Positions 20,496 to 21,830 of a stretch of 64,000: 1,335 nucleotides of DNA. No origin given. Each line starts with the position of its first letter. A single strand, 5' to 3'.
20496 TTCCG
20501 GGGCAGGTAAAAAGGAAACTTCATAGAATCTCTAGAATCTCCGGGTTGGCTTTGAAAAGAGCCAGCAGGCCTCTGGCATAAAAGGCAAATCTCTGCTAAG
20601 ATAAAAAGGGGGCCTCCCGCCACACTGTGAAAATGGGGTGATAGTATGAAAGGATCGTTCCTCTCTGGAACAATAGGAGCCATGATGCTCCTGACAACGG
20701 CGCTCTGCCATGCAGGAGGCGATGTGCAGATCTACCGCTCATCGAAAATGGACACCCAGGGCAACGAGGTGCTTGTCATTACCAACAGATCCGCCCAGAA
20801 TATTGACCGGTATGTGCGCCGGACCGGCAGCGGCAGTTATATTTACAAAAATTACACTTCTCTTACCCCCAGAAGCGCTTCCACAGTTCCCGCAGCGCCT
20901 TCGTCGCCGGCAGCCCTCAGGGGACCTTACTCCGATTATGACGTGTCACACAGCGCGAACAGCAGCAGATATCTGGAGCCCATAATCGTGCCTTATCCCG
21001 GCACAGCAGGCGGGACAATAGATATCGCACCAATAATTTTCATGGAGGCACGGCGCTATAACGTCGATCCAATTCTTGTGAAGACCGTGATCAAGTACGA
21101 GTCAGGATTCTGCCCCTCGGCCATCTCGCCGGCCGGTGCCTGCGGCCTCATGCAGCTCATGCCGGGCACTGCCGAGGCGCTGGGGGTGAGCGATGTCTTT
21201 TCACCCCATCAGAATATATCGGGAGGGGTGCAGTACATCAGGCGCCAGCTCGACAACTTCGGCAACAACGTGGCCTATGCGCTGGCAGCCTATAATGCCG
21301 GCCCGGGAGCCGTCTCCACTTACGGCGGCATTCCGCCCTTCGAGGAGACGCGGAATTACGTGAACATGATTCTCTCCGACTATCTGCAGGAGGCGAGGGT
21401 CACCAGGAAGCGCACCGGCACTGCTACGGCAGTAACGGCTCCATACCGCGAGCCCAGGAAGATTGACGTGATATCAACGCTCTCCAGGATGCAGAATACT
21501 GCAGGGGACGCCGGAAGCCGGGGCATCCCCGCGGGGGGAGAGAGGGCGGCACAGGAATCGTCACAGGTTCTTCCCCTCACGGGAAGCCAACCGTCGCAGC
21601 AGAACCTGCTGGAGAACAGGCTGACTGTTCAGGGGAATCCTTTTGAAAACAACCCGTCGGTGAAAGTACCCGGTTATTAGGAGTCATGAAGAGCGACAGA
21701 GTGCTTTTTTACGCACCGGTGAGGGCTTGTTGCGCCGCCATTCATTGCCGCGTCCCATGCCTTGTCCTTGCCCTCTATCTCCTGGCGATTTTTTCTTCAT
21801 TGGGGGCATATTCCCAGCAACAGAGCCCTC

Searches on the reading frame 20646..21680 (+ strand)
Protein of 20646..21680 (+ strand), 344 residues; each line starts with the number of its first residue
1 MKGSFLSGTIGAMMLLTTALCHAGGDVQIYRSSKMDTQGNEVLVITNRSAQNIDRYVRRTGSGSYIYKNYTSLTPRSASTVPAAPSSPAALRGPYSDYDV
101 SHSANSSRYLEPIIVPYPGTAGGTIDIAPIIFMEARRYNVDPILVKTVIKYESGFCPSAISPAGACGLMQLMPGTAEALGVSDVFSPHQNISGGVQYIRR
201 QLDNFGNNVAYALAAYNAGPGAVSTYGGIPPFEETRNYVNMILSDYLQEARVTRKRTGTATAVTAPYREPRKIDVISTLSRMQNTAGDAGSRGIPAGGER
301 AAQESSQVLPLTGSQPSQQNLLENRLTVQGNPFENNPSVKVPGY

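Call 53: search_protein_families(library=pfam, proteins=[window:20646-21680:+], max_evalue=0.00001)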
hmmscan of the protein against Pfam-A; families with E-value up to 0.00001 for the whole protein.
window:20646-21680:+ (344 aa): 1 family
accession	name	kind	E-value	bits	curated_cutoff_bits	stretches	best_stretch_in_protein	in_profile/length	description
PF01464.25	SLT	-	9.9e-28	96.5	21.3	1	131-237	3-115/117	Transglycosylase SLT domain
